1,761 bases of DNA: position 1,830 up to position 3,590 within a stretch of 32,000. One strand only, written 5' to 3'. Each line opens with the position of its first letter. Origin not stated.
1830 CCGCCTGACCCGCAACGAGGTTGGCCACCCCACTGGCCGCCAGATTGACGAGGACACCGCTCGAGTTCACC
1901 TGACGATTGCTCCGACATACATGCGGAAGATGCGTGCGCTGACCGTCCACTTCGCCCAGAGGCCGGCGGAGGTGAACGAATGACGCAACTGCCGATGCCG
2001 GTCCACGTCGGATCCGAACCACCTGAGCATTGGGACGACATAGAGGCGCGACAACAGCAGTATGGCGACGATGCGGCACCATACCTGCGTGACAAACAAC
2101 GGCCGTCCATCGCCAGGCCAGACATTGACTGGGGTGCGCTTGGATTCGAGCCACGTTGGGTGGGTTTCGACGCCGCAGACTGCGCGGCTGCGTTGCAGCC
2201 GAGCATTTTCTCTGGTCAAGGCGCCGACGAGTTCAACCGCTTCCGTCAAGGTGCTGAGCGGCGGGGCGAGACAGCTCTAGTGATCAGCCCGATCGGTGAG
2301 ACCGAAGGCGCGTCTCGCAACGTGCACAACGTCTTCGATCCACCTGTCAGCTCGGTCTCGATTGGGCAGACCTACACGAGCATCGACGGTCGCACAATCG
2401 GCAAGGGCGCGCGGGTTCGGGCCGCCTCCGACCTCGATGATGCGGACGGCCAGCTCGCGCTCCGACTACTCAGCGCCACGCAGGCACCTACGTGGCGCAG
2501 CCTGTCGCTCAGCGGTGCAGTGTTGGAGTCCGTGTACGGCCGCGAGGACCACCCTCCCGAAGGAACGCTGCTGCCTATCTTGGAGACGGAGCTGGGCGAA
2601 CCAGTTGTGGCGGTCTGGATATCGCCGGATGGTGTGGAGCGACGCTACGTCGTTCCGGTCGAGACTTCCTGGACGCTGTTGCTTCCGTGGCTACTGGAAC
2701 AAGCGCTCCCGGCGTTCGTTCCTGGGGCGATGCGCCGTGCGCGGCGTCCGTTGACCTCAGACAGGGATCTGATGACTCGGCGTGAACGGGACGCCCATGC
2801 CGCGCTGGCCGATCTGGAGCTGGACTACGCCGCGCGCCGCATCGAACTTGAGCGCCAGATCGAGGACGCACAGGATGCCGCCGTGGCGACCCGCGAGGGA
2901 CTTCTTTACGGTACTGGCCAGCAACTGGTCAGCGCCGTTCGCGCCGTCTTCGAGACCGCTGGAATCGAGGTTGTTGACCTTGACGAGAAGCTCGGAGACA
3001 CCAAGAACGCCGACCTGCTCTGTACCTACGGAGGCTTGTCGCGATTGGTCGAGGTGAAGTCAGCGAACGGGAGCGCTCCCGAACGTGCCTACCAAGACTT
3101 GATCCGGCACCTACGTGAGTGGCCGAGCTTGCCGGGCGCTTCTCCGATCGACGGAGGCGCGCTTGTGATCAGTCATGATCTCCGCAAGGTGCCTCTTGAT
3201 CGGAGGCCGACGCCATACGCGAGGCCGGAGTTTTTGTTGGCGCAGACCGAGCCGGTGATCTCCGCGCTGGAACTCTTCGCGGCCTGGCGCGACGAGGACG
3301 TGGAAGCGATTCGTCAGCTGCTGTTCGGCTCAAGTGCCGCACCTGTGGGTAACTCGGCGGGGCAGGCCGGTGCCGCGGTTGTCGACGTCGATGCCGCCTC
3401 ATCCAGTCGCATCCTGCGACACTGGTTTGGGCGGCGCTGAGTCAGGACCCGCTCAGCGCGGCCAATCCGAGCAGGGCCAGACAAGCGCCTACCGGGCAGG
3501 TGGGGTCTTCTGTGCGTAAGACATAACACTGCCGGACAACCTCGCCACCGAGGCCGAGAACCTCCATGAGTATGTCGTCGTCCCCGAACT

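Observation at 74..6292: Candidate undescribed multi-nuclease plus helicase defense locus (Mrr-like / HEPN / coiled-coil REase / DinG-like helicase-nuclease)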

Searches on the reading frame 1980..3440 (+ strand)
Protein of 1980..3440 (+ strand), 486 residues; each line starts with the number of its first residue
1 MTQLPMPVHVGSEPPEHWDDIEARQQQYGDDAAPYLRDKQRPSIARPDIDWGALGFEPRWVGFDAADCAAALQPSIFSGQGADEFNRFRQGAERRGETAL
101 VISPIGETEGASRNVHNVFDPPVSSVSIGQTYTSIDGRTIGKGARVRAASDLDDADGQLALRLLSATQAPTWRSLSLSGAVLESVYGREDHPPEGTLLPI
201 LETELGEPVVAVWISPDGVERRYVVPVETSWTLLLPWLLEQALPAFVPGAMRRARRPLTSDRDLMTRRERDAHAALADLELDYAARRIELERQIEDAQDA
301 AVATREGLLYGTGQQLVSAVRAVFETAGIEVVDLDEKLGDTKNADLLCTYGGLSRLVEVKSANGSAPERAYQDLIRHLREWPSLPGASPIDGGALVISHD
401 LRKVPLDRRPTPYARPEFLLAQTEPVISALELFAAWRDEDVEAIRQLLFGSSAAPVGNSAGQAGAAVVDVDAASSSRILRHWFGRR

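Call 3: search_protein_families(library=pfam, proteins=[window:1980-3440:+], max_evalue=1)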
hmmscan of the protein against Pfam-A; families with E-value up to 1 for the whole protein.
window:1980-3440:+ (486 aa): 0 families

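Call 4: search_protein_families(library=padloc, proteins=[window:1980-3440:+], max_evalue=1)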
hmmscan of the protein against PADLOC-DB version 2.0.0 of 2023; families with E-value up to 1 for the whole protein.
window:1980-3440:+ (486 aa): 0 families

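Call 5: search_protein_families(library=ncbifam, proteins=[window:1980-3440:+], max_evalue=1)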
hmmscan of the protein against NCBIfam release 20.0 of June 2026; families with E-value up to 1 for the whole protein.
window:1980-3440:+ (486 aa): 0 families

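Call 6: search_protein_families(library=phrogs, proteins=[window:1980-3440:+], max_evalue=0.1)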
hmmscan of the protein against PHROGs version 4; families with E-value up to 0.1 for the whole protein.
window:1980-3440:+ (486 aa): 0 families

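Call 11: search_solved_structures(query=window:1980-3440:+, max_evalue=1)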
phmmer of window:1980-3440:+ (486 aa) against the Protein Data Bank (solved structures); distinct sequences matched with E-value up to 1: 0.

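Call 21: find_homologous_proteins(query=window:1980-3440:+)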
Query window:1980-3440:+ (486 aa): 221 proteins with E <= 0.001 among 8000 candidates; the best 120 are listed.
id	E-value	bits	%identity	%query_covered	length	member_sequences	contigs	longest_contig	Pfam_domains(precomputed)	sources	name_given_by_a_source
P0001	0.0e+0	1082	100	100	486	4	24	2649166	-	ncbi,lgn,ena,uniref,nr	ncbi:hypothetical protein [Propionibacterium freudenreichii]|uniref:hypothetical protein n=1 Tax=Pro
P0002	0.0e+0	1052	98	100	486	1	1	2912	-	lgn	-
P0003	2.3e-265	899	84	100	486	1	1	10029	-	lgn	-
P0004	5.6e-265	898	83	100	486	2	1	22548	-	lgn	-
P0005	7.5e-254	861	79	100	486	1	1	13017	-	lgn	-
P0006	1.5e-242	824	77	98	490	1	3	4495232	-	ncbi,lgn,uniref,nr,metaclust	ncbi:hypothetical protein [Cellulomonas sp. KRMCY2]|uniref:hypothetical protein n=1 Tax=Cellulomonas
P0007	4.2e-241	819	75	100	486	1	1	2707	-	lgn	-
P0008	2.0e-239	813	76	98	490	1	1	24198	-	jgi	jgi:hypothetical protein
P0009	2.3e-236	803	75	100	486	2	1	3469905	-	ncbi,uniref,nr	ncbi:hypothetical protein [Citricoccus sp. I39-566]|uniref:hypothetical protein n=1 Tax=Citricoccus 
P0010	3.8e-236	803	75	100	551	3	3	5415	-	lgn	-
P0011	3.0e-232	790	75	100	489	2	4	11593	-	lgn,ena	-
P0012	6.0e-232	789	74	100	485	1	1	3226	-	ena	-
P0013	1.2e-230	784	72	100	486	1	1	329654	-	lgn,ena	-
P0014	3.7e-229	780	73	100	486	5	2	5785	-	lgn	-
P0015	3.8e-229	779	74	100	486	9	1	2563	-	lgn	-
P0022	1.4e-219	748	72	97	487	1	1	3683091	-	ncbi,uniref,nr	ncbi:hypothetical protein ET445_13800 [Agromyces protaetiae]|uniref:Uncharacterized protein n=1 Tax=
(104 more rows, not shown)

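Call 23: find_related_loci(query=A1, collection=genome_contigs, flank=10000)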
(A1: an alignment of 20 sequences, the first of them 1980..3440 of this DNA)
Query A1 (486 aa) in genome_contigs; peptide patterns used: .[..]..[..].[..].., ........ (x = any residue, [..] = any of these).
79 stretches matched a pattern; 15 encode a relative of the query (tblastn E <= 1e-3); 15 distinct loci.
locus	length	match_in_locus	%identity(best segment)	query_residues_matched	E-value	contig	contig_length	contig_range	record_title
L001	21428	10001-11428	71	1-476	0e+0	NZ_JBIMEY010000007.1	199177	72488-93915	Nesterenkonia sp. CF4.4 7, whole genome shotgun sequence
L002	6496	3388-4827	67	1-486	0e+0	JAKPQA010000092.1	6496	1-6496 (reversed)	MAG: Armatimonadota bacterium isolate JPNA_maxbin.160 k141_339971, whole genome shotgun sequence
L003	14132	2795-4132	69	1-449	0e+0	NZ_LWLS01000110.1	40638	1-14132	Micromonospora sp. CB01531 scaffold64, whole genome shotgun sequence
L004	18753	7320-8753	66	1-483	0e+0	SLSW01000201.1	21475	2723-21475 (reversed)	MAG: Micromonosporaceae bacterium isolate CSSed165cm_73 CSSed16-5cm-5565, whole genome shotgun sequence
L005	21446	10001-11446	70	1-486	0e+0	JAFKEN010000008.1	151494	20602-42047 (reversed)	MAG: Actinomycetales bacterium isolate SCN18_30_10_14_R1_B_73_20 SCN18_30_10_14_R1_B_scaffold_194, whole genome shotgun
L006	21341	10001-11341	70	1-450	0e+0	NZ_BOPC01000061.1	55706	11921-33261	Micromonospora qiuiae strain NBRC 106684 sequence061, whole genome shotgun sequence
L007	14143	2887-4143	67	1-419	0e+0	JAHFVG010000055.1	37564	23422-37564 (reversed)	MAG: Rhodococcus sp. (in: high G+C Gram-positive bacteria) isolate nzgw98 NODE_312_length_37565_cov_8.744792, whole geno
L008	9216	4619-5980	63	1-455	0e+0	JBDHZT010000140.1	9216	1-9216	MAG: Nocardioidaceae bacterium isolate AS-MESO-3CA.287 NODE_32122_length_9216_cov_44.609585, whole genome shotgun sequen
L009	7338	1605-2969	64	1-456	0e+0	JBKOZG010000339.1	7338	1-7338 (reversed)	MAG: Actinomycetota bacterium isolate GB_HAYS_MAG_00040 GB_HAYS_000000587077, whole genome shotgun sequence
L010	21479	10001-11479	60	1-486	0e+0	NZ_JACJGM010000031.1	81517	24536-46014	Nocardioides lijunqiniae strain S-531 Scaffold24_1, whole genome shotgun sequence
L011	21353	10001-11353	61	1-452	2e-178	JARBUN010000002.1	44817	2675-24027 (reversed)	MAG: Microbacterium sp. isolate L_E1_T20_C_bin.70 scaffold_949, whole genome shotgun sequence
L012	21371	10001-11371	59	1-459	4e-170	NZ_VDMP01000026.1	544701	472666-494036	Nocardioides albidus strain CCTCC AB 2015297 scaffold31, whole genome shotgun sequence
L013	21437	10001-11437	67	1-483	0e+0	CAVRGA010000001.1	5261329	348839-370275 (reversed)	MAG: uncultured Actinomycetota bacterium isolate MFD04967.bin.2.8 genome assembly, contig: contig_10371, whole genome sh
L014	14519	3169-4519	56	1-455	7e-133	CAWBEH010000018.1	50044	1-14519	MAG: uncultured Actinomycetota bacterium isolate MFD02840.bin.3.7 genome assembly, contig: contig_9877, whole genome sho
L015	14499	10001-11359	56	1-456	2e-86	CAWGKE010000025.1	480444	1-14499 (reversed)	MAG: uncultured Planctomycetaceae bacterium isolate MFD05705.bin.2.110 genome assembly, contig: contig_8944, whole genom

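Call 28: search_protein_families(library=pfam, proteins=[L003:4821-7601:+, L012:7274-9967:+, L012:11706-14885:-, L012:14855-16990:-, L008:1426-3798:+, L005:8591-9865:+, L004:6014-6946:+, L004:8829-10061:+, L010:14300-15295:+, L010:7996-9276:-], max_evalue=0.001)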
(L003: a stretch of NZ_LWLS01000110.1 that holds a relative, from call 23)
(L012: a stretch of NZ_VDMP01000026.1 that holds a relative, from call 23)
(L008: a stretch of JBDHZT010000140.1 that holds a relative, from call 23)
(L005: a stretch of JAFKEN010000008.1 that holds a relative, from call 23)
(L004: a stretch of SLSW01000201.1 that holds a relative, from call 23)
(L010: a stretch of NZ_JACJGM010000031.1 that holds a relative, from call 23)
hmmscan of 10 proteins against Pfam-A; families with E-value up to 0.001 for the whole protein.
L003:4821-7601:+ (926 aa): 4 families
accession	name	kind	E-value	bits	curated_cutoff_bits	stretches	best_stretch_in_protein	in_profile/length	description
PF00196.25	GerE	-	1.3e-13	50.8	23.5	1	855-910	2-57/57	Bacterial regulatory proteins, luxR family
PF13191.12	AAA_16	-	7.2e-06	27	32.6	1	42-125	79-167/167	AAA ATPase domain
PF08281.18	Sigma70_r4_2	-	9e-06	25.7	25.7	1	855-898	10-54/54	Sigma-70, region 4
PF04545.22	Sigma70_r4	-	0.00057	19.8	24.1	0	854-899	3-49/50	Sigma-70, region 4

L012:7274-9967:+ (897 aa): 11 families
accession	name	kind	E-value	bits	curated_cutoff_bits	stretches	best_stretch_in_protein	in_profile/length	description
PF13604.12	AAA_30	-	7e-20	72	27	1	500-672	7-184/191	AAA domain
PF01443.25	Viral_helicase1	-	2.4e-19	70.5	21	2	514-619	2-101/228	Viral superfamily 1 RNA helicase core domain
PF13538.12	UvrD_C_2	-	1.1e-12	48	27.4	1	815-859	2-49/52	UvrD-like helicase C-terminal domain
PF13245.12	AAA_19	-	9e-12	45.8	25.1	1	507-617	8-131/134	AAA domain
PF09848.15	SLFN-g3_helicase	-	6.9e-09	35.9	24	1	511-614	2-125/354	Schlafen group 3, DNA/RNA helicase domain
PF13086.12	AAA_11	-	5.7e-08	33.3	27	0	500-560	7-76/257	AAA domain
PF02689.20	Herpes_Helicase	-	0.0001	20.9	27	0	508-571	57-118/808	Helicase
PF07728.20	AAA_5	-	0.00022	21.7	22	0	514-598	3-86/139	AAA domain (dynein-related subfamily)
PF13173.12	AAA_14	-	0.00035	21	27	0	511-592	3-77/129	AAA domain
PF13191.12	AAA_16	-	0.00056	20.9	32.6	0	509-549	22-63/167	AAA ATPase domain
PF00004.35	AAA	-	0.00088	20.2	21.2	0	514-592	2-72/131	ATPase family associated with various cellular activities (AAA)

L012:11706-14885:- (1059 aa): 2 families
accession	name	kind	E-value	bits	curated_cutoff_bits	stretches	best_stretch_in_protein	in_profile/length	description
PF00271.37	Helicase_C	-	1.9e-08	34.9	23.5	1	866-941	38-109/110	Helicase conserved C-terminal domain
PF00270.35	DEAD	-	2.8e-07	30.9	26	0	47-138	15-104/167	DEAD/DEAH box helicase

L012:14855-16990:- (711 aa): 1 family
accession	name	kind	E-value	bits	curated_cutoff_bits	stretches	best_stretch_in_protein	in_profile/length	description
PF13091.12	PLDc_2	-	1.2e-05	25.6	27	1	407-452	79-120/132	PLD-like domain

L008:1426-3798:+ (790 aa): 2 families
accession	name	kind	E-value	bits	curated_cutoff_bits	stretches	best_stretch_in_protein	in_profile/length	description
PF02463.25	SMC_N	-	1e-07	32.1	40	1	335-721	91-209/220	RecF/RecN/SMC N terminal domain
PF13304.12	AAA_21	-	3.2e-07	31.2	27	1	605-714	220-303/304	AAA domain, putative AbiEii toxin, Type IV TA system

L005:8591-9865:+ (424 aa): 1 family
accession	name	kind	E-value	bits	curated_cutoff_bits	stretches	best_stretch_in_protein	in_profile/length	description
PF14022.11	DUF4238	-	1.1e-35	123.9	27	1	79-367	1-281/281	Protein of unknown function (DUF4238)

L004:6014-6946:+ (310 aa): 3 families
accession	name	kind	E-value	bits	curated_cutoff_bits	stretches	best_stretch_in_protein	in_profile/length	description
PF00561.26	Abhydrolase_1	-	7e-24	85.3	25.8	1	43-294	1-245/245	alpha/beta hydrolase fold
PF12697.13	Abhydrolase_6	-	5.5e-17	63.6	26.3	1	45-300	1-217/217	Alpha/beta hydrolase family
PF12146.15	Hydrolase_4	-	9.8e-07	28.7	27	1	44-155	6-119/239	Serine aminopeptidase, S33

L004:8829-10061:+ (410 aa): 1 family
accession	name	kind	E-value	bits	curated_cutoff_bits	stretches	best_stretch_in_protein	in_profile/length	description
PF09509.15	Hypoth_Ymh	-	7.7e-13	48.8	25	1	151-266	2-116/119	Protein of unknown function (Hypoth_ymh)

L010:14300-15295:+ (331 aa): 0 families

L010:7996-9276:- (426 aa): 1 family
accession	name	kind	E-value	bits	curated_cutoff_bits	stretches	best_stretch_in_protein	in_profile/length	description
PF06114.19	Peptidase_M78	-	2.2e-10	40.8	22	1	216-306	3-98/123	IrrE N-terminal-like domain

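Call 29: search_protein_families(library=padloc, proteins=[L003:4821-7601:+, L012:7274-9967:+, L012:11706-14885:-, L012:14855-16990:-, L008:1426-3798:+, L005:8591-9865:+, L004:6014-6946:+, L004:8829-10061:+, L010:14300-15295:+, L010:7996-9276:-], max_evalue=0.001)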
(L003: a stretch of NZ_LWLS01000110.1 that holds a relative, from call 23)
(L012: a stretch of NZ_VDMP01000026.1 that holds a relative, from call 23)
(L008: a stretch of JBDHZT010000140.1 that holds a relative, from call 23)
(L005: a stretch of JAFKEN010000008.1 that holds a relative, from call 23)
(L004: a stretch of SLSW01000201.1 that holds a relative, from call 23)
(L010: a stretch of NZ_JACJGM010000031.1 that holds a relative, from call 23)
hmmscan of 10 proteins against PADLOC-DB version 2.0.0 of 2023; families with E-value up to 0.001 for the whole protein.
L003:4821-7601:+ (926 aa): 1 family
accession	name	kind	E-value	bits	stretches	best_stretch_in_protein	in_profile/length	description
PDLC01851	CARF3--CARF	-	2.4e-08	31.7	1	855-899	209-253/279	-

L012:7274-9967:+ (897 aa): 18 families
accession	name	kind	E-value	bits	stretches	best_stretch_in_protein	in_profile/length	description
PDLC05035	PDC-S53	-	0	1344.8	1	1-894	1-897/900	-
PDLC05066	PDC-S68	-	1.8e-25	87.2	2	683-877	856-1058/1202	-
PDLC05064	PDC-S68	-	2.1e-23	80.1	2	806-880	1042-1115/1273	-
PDLC05065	PDC-S68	-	7.1e-21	71.7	2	805-868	998-1060/1221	-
PDLC01734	typeIV_RecD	-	3.5e-18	63.3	2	507-662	351-520/763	RecD_0_IVD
PDLC04476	PDC-M16A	-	2.3e-12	44.1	1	815-869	423-479/691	-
PDLC04475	PDC-M16A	-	4.4e-12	43.3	1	816-868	436-490/721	-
PDLC01148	RecD_like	-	3.5e-11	40.1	2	814-862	633-679/719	RecD/Tra ATPase fused to N-terminal HHH domain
PDLC04173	GajB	-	5.9e-10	36.7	1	507-559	6-59/471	-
PDLC02372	Nhi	-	1e-09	35.6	1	506-615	198-300/470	-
PDLC02350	AbiO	-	1.1e-09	35.6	1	510-613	192-295/468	AbiO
PDLC04472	PDC-M16A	-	6.4e-08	29.4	1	815-870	649-706/930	-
PDLC04474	PDC-M16A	-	7.6e-06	22.6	1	813-880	647-719/917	-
PDLC03802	RTasHel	-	1.4e-05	22.2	0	805-864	591-652/675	DRT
PDLC00122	GajB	-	3.4e-05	20.9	1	817-865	425-474/502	UrvD helicase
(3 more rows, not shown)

L012:11706-14885:- (1059 aa): 23 families
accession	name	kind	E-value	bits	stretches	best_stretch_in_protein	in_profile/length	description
PDLC03830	ZacC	-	0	1170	1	16-1053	5-1016/1019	-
PDLC04556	PDC-M27C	-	1.1e-18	65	1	882-949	742-808/892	-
PDLC04554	PDC-M27C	-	2.5e-14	50.5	1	880-953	753-825/1217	-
PDLC02843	DpdE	-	3.6e-13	46.4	2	802-952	526-675/1091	DpdE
PDLC02621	DrmD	-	1e-12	45.2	1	866-944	550-626/1040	DrmD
PDLC02840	DpdE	-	8.7e-11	38.8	1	891-945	604-659/1091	DpdE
PDLC02572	DrmA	-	1.8e-10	37.4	1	869-943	551-623/1043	DrmA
PDLC02500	BrxHI|BrxHII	-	2.7e-10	37.4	1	899-941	532-573/933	BrxHI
PDLC04555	PDC-M27C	-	3.7e-10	37.1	1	887-946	496-555/656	-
PDLC02623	DrmD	-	4.1e-10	36.1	1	895-947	578-629/1040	DrmD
PDLC02633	DrmD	-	4.4e-09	32.9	1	866-950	555-637/839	DrmD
PDLC02504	BrxHI|BrxHII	-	7.6e-09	32.1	1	898-942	538-582/971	BrxHII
PDLC02846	DpdE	-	1.2e-08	31.3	1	43-84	176-214/1034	DpdE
PDLC02634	DrmD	-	2.2e-08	30.4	1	899-943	541-585/900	DrmD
PDLC02619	DrmD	-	3.1e-08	30.2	1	899-942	492-534/872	DrmD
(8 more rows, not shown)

L012:14855-16990:- (711 aa): 4 families
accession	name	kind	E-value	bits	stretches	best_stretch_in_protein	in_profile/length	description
PDLC03829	ZacB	-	3e-165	549.4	1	104-710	2-585/586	-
PDLC04553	PDC-M27B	-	0.00036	17.3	1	409-442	108-141/635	-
PDLC02707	PbeA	-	0.00044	16.9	1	327-444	58-172/672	PbeA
PDLC02607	DrmC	-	0.00083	16.7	0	404-452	198-242/265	DrmC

L008:1426-3798:+ (790 aa): 15 families
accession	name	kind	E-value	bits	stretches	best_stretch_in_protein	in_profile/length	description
PDLC02208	Ppl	-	4.3e-22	76.1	2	647-785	774-889/894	-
PDLC04678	PDC-M49A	-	1.5e-08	31.4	1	653-727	552-626/681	-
PDLC03859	LmuB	-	1.8e-08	32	1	281-712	180-590/611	-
PDLC02980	AriA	-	2.2e-06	25.9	1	634-714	222-303/304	-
PDLC03867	LmuB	-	6.5e-06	22.9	1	160-220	5-66/605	-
PDLC04182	HEC-01A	-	9.5e-06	22.8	0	648-728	284-365/406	-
PDLC04680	PDC-M49A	-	3.7e-05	20.5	0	175-205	226-256/674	-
PDLC03863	LmuB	-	5.7e-05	20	1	161-200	5-44/610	-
PDLC00102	GajA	-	0.00012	18.7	0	646-726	263-343/532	AAA ATPase domain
PDLC04174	HEC-01A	-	0.00027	18.3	1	657-730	154-228/264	-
PDLC04175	HEC-01A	-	0.00027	18.1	0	645-729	244-327/363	-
PDLC03862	LmuB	-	0.00034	17.1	0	175-201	22-48/643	-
PDLC00279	PtuA1|PtuA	-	0.00038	17.7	0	161-207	6-53/416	AAA ATPase domain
PDLC02335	AbiLi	-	0.00066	16.8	0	548-727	158-253/326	AbiLi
PDLC02981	AriAB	-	0.00098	15.9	0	629-726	291-390/694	-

L005:8591-9865:+ (424 aa): 1 family
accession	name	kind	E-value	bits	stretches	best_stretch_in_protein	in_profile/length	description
PDLC03000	DUF4238-Pers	-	9.2e-08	29.9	1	77-194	4-124/309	-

L004:6014-6946:+ (310 aa): 0 families

L004:8829-10061:+ (410 aa): 1 family
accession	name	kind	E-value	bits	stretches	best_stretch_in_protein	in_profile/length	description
PDLC03987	PD-Lambda-3_B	-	0.001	16.5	0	151-261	141-252/270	-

L010:14300-15295:+ (331 aa): 0 families

L010:7996-9276:- (426 aa): 11 families
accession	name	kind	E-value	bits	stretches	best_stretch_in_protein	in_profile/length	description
PDLC03946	RmrA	-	5.4e-09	33.3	1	213-352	148-278/357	-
PDLC03952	RmrA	-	1.3e-08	32.1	1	211-348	175-309/395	-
PDLC03948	RmrA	-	3e-08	31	1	211-353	161-301/397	-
PDLC03947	RmrA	-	1.1e-07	29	1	214-302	166-259/383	-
PDLC03949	RmrA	-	1e-06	25.9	1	100-355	46-281/363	-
PDLC03945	RmrA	-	1.9e-06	25.3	1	213-299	165-255/394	-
PDLC03954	RmrA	-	3.3e-06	24.3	1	215-297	167-254/380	-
PDLC03944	RmrA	-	7.6e-06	23.2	1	211-301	150-249/384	-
PDLC04141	capP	-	9.4e-06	23.3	1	218-337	32-149/242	capP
PDLC03950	RmrA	-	4e-05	20.8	1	211-298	152-242/369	-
PDLC03955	RmrA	-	0.00095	16.5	0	192-300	152-256/371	-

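Call 37: find_encoding_contigs(protein=window:1980-3440:+, flank=10000, max_places=4)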
Protein window:1980-3440:+ (486 aa): 23 contigs read that carry it; 4 places shown.
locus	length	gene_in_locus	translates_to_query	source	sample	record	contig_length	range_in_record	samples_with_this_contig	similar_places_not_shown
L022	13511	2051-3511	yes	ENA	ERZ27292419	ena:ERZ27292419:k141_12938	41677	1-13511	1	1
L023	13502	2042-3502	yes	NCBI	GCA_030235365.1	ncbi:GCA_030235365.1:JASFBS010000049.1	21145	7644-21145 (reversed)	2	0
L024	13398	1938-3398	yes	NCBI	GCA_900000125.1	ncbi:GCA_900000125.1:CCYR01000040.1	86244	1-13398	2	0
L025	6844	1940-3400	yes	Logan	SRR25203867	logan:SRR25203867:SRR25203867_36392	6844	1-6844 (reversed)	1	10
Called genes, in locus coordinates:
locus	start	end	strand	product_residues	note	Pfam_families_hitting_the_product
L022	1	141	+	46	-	?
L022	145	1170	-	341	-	-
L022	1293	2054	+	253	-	-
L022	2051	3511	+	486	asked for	-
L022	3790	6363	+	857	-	PF00270:DEAD, PF13307:Helicase_C_2 (faint)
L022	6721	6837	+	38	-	-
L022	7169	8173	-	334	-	PF06772:LtrA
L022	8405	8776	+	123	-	-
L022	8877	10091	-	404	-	PF00067:p450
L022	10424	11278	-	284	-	PF00248:Aldo_ket_red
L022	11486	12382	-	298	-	-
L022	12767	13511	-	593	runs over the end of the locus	PF00128:Alpha-amylase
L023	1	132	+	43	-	PF13683:rve_3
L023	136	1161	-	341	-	-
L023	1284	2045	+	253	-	-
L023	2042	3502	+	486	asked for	-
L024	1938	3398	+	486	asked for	-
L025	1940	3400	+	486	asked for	-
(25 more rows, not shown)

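Call 44: predict_structure(alignment_id=A1)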
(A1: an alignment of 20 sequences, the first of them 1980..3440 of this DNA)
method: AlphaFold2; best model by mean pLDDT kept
length: 486 residues; sequences in the alignment: 20
mean_pLDDT: 67.8   pTM: 0.44
mean pLDDT of the five models: 67.8, 66.5, 65.0, 60.0, 58.5
residues with pLDDT >= 90: 93; 70-90: 160; 50-70: 92; < 50: 141
segments of 3 or more residues with pLDDT < 50: 1-16, 40-83, 110-121, 255-260, 263-266, 400-415, 417-423, 453-486
pLDDT, mean of each block of 10 residues (from residue 1): 39 53 71 61 45 40 41 39 58 78 71 38 68 86 84 93 86 90 86 94 93 91 87 78 79 49 52 82 93 92 88 84 91 74 74 79 54 64 64 64 39 46 66 91 86 41 26 27 31
secondary structure, 60 per line:
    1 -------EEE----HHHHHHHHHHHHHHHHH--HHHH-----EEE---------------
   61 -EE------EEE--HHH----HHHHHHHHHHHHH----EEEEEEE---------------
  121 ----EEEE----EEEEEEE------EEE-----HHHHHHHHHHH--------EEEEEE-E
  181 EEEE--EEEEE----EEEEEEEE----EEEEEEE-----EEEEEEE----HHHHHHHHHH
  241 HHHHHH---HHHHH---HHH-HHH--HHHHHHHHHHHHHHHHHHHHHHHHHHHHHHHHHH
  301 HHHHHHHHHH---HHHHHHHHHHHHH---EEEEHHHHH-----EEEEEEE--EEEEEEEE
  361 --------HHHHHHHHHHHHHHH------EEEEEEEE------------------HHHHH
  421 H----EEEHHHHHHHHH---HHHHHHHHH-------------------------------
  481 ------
elements in order: E8-10 H15-31 H34-37 E43-45 E70-72 H82-94 E99-105 E125-128 E133-139 E146-148 H154-164 E173-178 E180-184 E187-191 E196-203 E208-214 E220-226 H231-246 H250-254 H267-310 H314-326 E330-333 H334-338 E344-350 E353-360 H369-383 E390-397 H416-421 E426-428 H429-437 H441-449
